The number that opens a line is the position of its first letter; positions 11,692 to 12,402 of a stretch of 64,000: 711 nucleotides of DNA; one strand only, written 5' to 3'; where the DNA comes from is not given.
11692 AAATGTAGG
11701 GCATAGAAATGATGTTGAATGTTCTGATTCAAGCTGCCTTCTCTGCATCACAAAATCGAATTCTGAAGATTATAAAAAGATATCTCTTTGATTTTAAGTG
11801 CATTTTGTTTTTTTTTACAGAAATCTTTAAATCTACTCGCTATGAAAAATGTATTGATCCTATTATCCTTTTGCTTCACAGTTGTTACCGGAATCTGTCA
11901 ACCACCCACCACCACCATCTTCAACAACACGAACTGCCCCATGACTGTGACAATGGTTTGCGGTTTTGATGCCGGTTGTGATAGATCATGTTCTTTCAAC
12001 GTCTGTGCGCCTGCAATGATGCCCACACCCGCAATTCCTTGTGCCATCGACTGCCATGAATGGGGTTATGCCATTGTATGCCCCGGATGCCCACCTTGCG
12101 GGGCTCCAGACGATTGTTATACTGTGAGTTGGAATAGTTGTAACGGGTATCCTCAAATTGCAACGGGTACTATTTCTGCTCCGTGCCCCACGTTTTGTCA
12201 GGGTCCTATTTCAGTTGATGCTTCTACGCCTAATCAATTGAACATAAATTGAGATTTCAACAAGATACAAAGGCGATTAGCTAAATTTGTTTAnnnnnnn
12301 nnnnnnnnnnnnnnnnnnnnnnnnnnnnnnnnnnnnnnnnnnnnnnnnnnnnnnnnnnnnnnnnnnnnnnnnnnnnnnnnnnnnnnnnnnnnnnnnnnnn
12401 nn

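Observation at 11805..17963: Tandemly duplicated two-gene cassette: disulfide-rich small secreted protein plus ~800-aa T9SS type-B-CTD protein (best candidate for an undescribed system)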

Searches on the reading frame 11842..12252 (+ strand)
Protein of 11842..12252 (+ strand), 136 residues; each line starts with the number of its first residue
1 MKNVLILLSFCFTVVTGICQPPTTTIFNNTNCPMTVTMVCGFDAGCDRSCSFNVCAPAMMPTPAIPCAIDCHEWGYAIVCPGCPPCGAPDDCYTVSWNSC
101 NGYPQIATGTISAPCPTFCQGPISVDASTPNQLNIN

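Call 5: search_protein_families(library=pfam, proteins=[window:11842-12252:+], max_evalue=1)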
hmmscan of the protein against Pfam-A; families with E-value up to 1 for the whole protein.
window:11842-12252:+ (136 aa): 1 family
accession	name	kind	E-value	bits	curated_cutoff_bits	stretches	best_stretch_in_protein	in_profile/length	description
PF14819.11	QueF_N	-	0.29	12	25.6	1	92-116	39-63/111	Nitrile reductase, 7-cyano-7-deazaguanine-reductase N-term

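Call 6: search_protein_families(library=ncbifam, proteins=[window:11842-12252:+], max_evalue=1)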
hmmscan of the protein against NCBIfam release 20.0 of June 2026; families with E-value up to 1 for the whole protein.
window:11842-12252:+ (136 aa): 0 families

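Call 10: find_homologous_proteins(query=window:11842-12252:+, max_evalue=0.01)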
Query window:11842-12252:+ (136 aa): 1 proteins with E <= 0.01 among 2 candidates.
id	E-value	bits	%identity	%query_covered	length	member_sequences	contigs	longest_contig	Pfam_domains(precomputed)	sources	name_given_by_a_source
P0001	2.5e-88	312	100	100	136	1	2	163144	-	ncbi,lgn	-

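Call 12: find_encoding_contigs(protein=P0001, flank=10000, max_places=4)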
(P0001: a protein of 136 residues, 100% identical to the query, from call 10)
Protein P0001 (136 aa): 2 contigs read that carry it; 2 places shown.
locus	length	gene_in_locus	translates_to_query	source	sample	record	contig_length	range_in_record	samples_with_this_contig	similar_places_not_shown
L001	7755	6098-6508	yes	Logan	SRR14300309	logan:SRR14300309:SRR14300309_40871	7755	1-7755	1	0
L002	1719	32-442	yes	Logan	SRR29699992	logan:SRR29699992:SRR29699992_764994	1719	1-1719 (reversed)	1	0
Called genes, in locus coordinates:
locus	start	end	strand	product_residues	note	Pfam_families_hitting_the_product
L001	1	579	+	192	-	?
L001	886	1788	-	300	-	-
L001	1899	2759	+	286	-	PF13230:GATase_4, PF13522:GATase_6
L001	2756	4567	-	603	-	PF00664:ABC_membrane, PF00005:ABC_tran, PF02463:SMC_N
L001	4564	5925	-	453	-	PF00206:Lyase_1, PF08328:ASL_C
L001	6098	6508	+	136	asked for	-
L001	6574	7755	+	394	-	?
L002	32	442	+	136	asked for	-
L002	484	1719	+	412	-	?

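Call 21: search_protein_representatives(alignment_id=A2)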
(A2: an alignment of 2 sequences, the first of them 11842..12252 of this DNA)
Query: 2 sequences, 142 profile positions. Proteins with E-value up to 0.001 (for the whole library): 21; up to 1e-10: 8; up to 1e-30: 2. The best 21 are listed.
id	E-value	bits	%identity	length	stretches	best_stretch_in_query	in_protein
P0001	2.5e-74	264.3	-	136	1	1-141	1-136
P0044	8.1e-64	230.2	-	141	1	1-142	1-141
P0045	1.3e-18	83.7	-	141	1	5-141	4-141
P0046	1.8e-15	73.5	-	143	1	5-141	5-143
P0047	2.3e-15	73.1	-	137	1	1-125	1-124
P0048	4.5e-12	62.4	-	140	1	7-131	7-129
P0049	6.2e-12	62.0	-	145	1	4-122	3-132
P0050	1.6e-11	60.7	-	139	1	5-140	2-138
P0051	2.5e-10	56.8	-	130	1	5-141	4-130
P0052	6.2e-10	55.5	-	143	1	5-141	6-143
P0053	6.0e-08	49.1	-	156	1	5-131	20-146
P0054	9.1e-08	48.5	-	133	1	25-141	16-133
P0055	6.0e-07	45.8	-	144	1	12-141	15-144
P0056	6.2e-07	45.8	-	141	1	1-132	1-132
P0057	1.2e-05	41.6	-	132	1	1-140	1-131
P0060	2.8e-04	37.2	-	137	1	2-94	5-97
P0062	6.7e-04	36.0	-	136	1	8-123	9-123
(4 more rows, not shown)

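Call 27: find_homologous_proteins(query=A5, max_evalue=0.001)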
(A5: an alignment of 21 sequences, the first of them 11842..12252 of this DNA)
Query A5 (21 sequences) (136 aa, profile of the alignment): 11 proteins with E <= 0.001 among 614 candidates.
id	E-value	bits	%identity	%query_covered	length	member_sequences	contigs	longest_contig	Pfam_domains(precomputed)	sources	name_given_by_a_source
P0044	4.8e-43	164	59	99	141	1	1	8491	-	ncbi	ncbi:MAG: hypothetical protein WEC59_03080 [Salibacteraceae bacterium]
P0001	2.9e-37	146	100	100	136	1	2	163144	-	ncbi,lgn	-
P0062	1.1e-25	108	30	74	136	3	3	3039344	-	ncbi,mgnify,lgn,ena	mgnify:CR=1 FL=1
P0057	1.8e-25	107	31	60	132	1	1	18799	-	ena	-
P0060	3.0e-23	100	31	68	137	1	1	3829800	-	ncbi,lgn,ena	-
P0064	2.2e-21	94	33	68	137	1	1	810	-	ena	-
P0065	6.0e-21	93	29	59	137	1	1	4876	-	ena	-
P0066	1.0e-20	92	31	63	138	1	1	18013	-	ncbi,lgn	-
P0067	2.1e-19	88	30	63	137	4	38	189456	-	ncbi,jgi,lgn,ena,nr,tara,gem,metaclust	ncbi:MAG TPA: hypothetical protein DCG19_02140 [Cryomorphaceae bacterium]|nr:hypothetical protein [O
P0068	3.4e-19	87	28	68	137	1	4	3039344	-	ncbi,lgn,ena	-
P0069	6.0e-17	80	29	59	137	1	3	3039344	-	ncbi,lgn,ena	-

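Call 28: find_related_loci(query=A3, collection=genome_contigs, flank=8000)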
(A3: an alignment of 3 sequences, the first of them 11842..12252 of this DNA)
Query A3 (136 aa) in genome_contigs; peptide patterns used: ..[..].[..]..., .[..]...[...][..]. (x = any residue, [..] = any of these).
149 stretches matched a pattern; 1 encode a relative of the query (tblastn E <= 1e-3); 1 distinct loci.
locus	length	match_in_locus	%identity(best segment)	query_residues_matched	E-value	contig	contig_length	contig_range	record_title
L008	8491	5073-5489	59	1-135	1e-46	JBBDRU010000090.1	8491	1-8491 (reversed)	MAG: Salibacteraceae bacterium isolate LejiaC_41_11 Lejia_C_19095_length_8491_cov_7, whole genome shotgun sequence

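Call 29: find_encoding_contigs(protein=P0062, flank=10000, max_places=2)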
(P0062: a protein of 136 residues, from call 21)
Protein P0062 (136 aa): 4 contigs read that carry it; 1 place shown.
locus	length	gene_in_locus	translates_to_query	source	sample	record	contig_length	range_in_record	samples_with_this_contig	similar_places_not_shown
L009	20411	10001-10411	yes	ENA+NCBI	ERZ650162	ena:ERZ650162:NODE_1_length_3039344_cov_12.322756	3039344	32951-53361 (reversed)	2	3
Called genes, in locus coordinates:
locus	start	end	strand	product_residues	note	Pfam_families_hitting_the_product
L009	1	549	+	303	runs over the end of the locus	PF00005:ABC_tran, PF13304:AAA_21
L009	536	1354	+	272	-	PF10920:DUF2705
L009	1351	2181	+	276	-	PF00520:Ion_trans, PF07885:Ion_trans_2, PF13240:Zn_Ribbon_1 (faint)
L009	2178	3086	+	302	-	PF01745:IPT, PF13238:AAA_18 (faint), PF01715:IPPT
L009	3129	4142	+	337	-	PF02606:LpxK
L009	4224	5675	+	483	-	PF02934:GatB_N, PF02637:GatB_Yqey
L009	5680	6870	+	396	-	PF14289:DUF4369, PF13098:Thioredoxin_2 (faint), PF00578:AhpC-TSA, PF08534:Redoxin, PF00085:Thioredoxin (weak), PF13905:Thioredoxin_8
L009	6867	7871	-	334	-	PF00044:Gp_dh_N, PF02800:Gp_dh_C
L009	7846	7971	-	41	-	-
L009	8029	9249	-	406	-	PF13387:Lnb_N, PF25221:5TMH_Lnb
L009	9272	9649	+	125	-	PF13564:DoxX_2 (weak)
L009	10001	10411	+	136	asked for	-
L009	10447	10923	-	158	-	PF00583:Acetyltransf_1, PF13673:Acetyltransf_10, PF13508:Acetyltransf_7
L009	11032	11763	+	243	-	PF00072:Response_reg (weak), PF04397:LytTR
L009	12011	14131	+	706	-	PF13860:FlgD_ig (faint), PF18911:PKD_4, PF00801:PKD (weak), PF18911:PKD_4, PF00801:PKD, PF18911:PKD_4, PF00801:PKD, PF18962:Por_Secre_tail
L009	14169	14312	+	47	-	-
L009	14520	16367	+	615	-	PF03150:CCP_MauG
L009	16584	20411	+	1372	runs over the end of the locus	PF05787:PhoX, PF18962:Por_Secre_tail (weak)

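Call 30: find_encoding_contigs(protein=P0060, flank=10000, max_places=2)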
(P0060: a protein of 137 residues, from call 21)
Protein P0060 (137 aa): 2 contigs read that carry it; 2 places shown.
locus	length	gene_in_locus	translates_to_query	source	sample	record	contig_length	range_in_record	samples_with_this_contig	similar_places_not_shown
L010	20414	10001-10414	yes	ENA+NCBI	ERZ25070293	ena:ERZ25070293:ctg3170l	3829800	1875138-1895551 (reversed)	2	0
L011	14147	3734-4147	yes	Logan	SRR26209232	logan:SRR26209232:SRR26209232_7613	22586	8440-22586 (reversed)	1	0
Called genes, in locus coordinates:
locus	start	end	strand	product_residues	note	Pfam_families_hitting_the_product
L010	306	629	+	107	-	-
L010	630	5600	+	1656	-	PF12458:DUF3686, PF25472:DUF7902, PF00004:AAA (weak), PF07728:AAA_5 (weak)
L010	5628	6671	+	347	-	-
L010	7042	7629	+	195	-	-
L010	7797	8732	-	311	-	-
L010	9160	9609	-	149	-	-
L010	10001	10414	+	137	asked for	-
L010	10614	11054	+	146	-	-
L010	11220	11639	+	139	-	-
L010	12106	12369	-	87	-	-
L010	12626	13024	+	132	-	-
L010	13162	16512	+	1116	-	-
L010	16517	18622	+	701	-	-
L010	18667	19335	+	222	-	-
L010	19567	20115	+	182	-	PF13785:DUF4178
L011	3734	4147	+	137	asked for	-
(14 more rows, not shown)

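Call 31: find_encoding_contigs(protein=P0067, flank=10000, max_places=2)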
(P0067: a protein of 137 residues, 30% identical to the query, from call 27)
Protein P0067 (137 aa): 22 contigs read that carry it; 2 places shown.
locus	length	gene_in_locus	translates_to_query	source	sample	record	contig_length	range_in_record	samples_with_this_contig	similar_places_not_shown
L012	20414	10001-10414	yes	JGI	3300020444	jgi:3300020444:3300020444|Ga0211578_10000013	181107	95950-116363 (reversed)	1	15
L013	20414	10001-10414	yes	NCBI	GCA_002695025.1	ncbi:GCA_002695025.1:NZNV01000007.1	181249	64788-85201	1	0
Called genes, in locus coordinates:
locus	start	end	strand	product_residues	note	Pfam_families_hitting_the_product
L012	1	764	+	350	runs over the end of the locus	-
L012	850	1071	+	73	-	-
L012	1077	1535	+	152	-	-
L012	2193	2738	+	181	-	-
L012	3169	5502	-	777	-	-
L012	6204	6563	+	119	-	-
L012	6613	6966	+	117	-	-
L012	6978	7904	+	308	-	PF12833:HTH_18, PF00165:HTH_AraC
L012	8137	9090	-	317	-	-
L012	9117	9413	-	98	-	-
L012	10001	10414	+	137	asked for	-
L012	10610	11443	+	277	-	PF22200:ExsA_N, PF00165:HTH_AraC (weak), PF12833:HTH_18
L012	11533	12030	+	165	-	-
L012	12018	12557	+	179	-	PF00578:AhpC-TSA, PF08534:Redoxin (weak)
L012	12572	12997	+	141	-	PF09912:DUF2141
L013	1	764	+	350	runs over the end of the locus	-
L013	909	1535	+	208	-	-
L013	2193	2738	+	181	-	-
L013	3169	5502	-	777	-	-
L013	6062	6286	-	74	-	-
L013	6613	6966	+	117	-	-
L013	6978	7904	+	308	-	PF12833:HTH_18, PF00165:HTH_AraC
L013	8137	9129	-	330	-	-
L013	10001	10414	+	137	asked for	-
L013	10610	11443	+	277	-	PF22200:ExsA_N, PF00165:HTH_AraC (weak), PF12833:HTH_18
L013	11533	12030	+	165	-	-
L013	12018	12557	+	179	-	PF00578:AhpC-TSA, PF08534:Redoxin (weak)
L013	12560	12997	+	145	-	PF09912:DUF2141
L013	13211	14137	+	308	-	PF18950:DUF5694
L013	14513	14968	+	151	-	-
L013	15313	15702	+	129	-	-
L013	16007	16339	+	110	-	-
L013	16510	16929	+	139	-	-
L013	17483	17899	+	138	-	-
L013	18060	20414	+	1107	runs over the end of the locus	-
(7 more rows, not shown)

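Call 34: find_encoding_contigs(protein=P0045, flank=8000, max_places=3)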
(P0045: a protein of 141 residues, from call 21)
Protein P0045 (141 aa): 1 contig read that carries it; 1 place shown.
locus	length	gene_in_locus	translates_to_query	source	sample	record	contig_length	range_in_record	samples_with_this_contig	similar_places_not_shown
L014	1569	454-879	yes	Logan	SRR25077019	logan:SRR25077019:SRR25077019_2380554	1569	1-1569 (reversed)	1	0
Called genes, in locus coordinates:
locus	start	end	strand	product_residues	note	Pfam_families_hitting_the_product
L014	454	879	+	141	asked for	-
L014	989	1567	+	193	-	?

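Call 35: predict_structure(alignment_id=A5)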
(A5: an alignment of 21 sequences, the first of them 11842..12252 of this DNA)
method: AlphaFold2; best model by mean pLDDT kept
length: 136 residues; sequences in the alignment: 21
mean_pLDDT: 87.6   pTM: 0.77
mean pLDDT of the five models: 87.6, 87.4, 87.1, 86.8, 86.2
residues with pLDDT >= 90: 76; 70-90: 48; 50-70: 12; < 50: 0
segments of 3 or more residues with pLDDT < 50: none
pLDDT, mean of each block of 10 residues (from residue 1): 79 66 92 94 77 95 89 91 78 93 95 89 96 96
secondary structure, 60 per line:
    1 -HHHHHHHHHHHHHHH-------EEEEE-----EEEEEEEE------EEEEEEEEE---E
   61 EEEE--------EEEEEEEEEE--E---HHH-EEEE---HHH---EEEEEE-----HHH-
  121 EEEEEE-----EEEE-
elements in order: H2-16 E24-28 E34-41 E48-56 E60-64 E73-82 E93-96 E106-111 E121-126 E132-135

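Call 38: find_encoding_contigs(protein=P0046, flank=8000, max_places=3)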
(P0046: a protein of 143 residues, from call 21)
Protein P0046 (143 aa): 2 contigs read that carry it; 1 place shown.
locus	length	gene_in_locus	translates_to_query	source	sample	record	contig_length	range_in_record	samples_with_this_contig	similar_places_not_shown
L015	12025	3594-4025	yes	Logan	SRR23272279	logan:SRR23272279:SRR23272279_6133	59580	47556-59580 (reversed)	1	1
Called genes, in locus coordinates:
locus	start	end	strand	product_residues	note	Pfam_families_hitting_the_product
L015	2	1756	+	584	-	?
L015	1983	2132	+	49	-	-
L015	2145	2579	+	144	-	-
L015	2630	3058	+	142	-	-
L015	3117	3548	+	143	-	-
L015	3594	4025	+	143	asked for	-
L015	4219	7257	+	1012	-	PF07494:Reg_prop (faint), PF07495:Y_Y_Y (weak), PF06580:His_kinase, PF02518:HATPase_c (weak)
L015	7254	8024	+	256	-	PF00072:Response_reg, PF04397:LytTR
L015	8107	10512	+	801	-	PF15902:Sortilin-Vps10 (faint), PF14870:PSII_BNR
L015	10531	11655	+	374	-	PF11551:Omp28, PF18962:Por_Secre_tail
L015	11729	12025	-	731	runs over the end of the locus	PF13176:TPR_7 (faint), PF00515:TPR_1 (faint), PF07719:TPR_2 (faint), PF13374:TPR_10 (faint), PF13181:TPR_8 (faint), PF13424:TPR_12, PF00512:HisKA (weak), PF02518:HATPase_c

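Call 39: find_encoding_contigs(protein=P0047, flank=8000, max_places=3)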
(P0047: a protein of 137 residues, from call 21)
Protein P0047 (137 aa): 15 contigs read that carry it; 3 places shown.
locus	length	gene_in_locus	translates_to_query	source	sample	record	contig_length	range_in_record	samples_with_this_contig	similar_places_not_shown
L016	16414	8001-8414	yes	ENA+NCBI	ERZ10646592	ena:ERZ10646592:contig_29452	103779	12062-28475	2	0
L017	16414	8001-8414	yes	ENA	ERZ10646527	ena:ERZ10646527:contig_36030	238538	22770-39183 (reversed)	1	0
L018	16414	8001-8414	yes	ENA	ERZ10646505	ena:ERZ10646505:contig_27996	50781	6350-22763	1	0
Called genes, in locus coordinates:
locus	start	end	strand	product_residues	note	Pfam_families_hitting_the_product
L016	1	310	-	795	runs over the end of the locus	PF00246:Peptidase_M14, PF20773:InhA-like_MAM, PF18962:Por_Secre_tail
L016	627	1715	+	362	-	PF00155:Aminotran_1_2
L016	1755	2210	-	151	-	PF13470:PIN_3, PF01850:PIN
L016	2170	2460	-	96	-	PF19891:DUF6364, PF26051:PWI_ABCF3 (weak)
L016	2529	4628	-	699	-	PF00676:E1_dh, PF02779:Transket_pyr, PF02780:Transketolase_C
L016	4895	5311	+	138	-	-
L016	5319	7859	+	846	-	PF13585:CHU_C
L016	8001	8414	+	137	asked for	-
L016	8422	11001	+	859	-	-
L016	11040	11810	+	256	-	PF04087:DUF389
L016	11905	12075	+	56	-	-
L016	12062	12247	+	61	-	-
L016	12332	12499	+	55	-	-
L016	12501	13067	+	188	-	PF00999:Na_H_Exchanger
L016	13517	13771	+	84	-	-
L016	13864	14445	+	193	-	PF00881:Nitroreductase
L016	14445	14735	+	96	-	PF00583:Acetyltransf_1 (weak), PF14542:Acetyltransf_CG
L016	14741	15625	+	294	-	PF02678:Pirin, PF17954:Pirin_C_2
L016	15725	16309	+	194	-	PF17784:Sulfotransfer_4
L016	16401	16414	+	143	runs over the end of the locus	PF06902:Fer4_19, PF09360:zf-CDGSH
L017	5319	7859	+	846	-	PF13585:CHU_C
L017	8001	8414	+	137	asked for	-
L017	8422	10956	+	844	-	PF13585:CHU_C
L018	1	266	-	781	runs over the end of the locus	PF00246:Peptidase_M14, PF20773:InhA-like_MAM, PF18962:Por_Secre_tail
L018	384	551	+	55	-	-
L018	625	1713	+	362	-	PF00155:Aminotran_1_2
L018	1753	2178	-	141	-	PF13470:PIN_3, PF01850:PIN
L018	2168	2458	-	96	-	PF19891:DUF6364, PF26051:PWI_ABCF3 (weak)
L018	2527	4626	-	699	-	PF00676:E1_dh, PF02779:Transket_pyr, PF02780:Transketolase_C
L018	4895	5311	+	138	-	-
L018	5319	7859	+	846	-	PF13585:CHU_C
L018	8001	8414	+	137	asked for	-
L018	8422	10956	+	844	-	PF13585:CHU_C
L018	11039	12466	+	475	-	PF04087:DUF389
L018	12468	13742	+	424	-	PF00999:Na_H_Exchanger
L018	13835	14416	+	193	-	PF00881:Nitroreductase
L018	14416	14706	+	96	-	PF00583:Acetyltransf_1 (weak), PF14542:Acetyltransf_CG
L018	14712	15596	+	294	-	PF02678:Pirin, PF17954:Pirin_C_2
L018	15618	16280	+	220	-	PF17784:Sulfotransfer_4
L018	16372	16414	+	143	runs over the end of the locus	PF06902:Fer4_19, PF09360:zf-CDGSH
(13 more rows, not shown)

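Call 41: fold_search(model_id=the predicted structure, library=pdb)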
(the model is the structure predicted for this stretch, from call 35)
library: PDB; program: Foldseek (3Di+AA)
matches with E <= 10: 413; with E <= 0.001: 0
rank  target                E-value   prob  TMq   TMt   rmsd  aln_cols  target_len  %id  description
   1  7u8t_B                5.0e-02  0.91  0.41  0.12   6.0       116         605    9  Vps13 adaptor binding domain in complex with Mcp1 PxP motif peptide (released 2022-03-30)
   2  4y7o_C                2.0e-01  0.66  0.30  0.33   6.5        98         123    9  T6SS protein TssM C-terminal domain (869-1107) from EAEC (released 2015-08-05)
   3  7skn_B                3.0e-01  0.90  0.36  0.61   4.3        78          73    9  De novo synthetic protein DIG8-CC (tetragonal space group) (released 2022-10-12)
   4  7skn_A                3.0e-01  0.89  0.34  0.58   4.2        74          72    9  De novo synthetic protein DIG8-CC (tetragonal space group) (released 2022-10-12)
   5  3rx9                  4.4e-01  0.38  0.31  0.32   5.2       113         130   10  3D structure of SciN from an Escherichia coli Patotype (released 2011-12-07)
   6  4gpv_A                5.3e-01  0.21  0.34  0.18   7.7       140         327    9  Crystal structure of a putative cell adhesion protein (BACEGG_00536) from Bacteroides eggerthii DSM 20697 at 1.67 A re (released 2012-09-19)
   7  9eym_A                5.9e-01  0.21  0.35  0.30  10.0       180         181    7  The structure of solubilized octameric pore of actinoporin Fav prepared on DOPC:sphingomyelin membranes (released 2025-04-23)
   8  6m48_B                6.2e-01  0.35  0.40  0.10   5.7       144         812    9  Crystal structure of pilus adhesin, SpaC from Lactobacillus rhamnosus GG - P21212 form (released 2020-07-29)
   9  8ghc_A                6.2e-01  0.13  0.28  0.08  12.4       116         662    8  The structure of h12-LOX in dimeric form (released 2023-08-09)
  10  3zhn                  6.6e-01  0.25  0.27  0.27   5.0        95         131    6  Crystal structure of the T6SS lipoprotein TssJ1 from Pseudomonas aeruginosa (released 2013-06-12)
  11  4z8w                  6.6e-01  0.08  0.24  0.25  12.8       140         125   11  Crystal Structure of the Major Plantain Pollen Allergen Pla l 1 (released 2016-07-06)
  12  9bds_A                7.0e-01  0.09  0.26  0.26  15.4       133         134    9  Alkalihalobacillus halodurans (Aha) trp RNA binding attenuation protein (TRAP) mutant dTRAP with Trp (released 2025-01-22)
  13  5yyq                  7.4e-01  0.15  0.27  0.19   9.7       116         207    9  Structure K78A thaumatin (released 2018-03-21)
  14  3fg1_D                7.4e-01  0.12  0.28  0.08  13.3       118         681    9  Crystal structure of Delta413-417:GS LOX (released 2009-08-18)
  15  5jpm_A                7.4e-01  0.08  0.25  0.07  11.9       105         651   14  Structure of the complex of human complement C4 with MASP-2 rebuilt using iMDFF (released 2016-08-10)
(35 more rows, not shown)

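Call 45: list_cluster_members(proteins=[P0001, P0002, P0047, P0046])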
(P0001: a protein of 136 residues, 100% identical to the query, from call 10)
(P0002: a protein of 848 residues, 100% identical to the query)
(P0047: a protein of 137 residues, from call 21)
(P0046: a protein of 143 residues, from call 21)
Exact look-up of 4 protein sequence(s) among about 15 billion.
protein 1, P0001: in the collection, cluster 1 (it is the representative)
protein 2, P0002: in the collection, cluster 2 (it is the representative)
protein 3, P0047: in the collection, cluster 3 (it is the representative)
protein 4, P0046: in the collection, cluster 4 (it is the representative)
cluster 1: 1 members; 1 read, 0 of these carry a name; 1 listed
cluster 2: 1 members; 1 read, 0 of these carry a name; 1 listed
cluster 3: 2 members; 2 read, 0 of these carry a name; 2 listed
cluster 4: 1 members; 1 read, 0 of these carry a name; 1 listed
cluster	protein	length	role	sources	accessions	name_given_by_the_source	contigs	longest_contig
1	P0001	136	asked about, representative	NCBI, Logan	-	-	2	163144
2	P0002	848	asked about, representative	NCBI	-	-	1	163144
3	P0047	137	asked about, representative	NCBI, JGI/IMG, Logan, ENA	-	-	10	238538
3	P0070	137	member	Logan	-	-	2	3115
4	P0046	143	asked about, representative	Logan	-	-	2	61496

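Call 56: search_solved_structures(query=A5, max_evalue=10)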
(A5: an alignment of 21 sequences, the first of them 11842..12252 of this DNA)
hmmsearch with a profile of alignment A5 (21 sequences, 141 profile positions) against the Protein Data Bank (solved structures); distinct sequences matched with E-value up to 10: 0.

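Call 57: find_encoding_contigs(protein=P0048, flank=8000, max_places=3)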
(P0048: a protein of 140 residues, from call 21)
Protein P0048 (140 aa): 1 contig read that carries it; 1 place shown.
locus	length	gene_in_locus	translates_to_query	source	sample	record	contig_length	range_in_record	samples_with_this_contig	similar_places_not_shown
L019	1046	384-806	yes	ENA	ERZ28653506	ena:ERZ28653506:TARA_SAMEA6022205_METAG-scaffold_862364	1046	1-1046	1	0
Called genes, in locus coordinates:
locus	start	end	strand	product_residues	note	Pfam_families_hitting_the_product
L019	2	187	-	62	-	?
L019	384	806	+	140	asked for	-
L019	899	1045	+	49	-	?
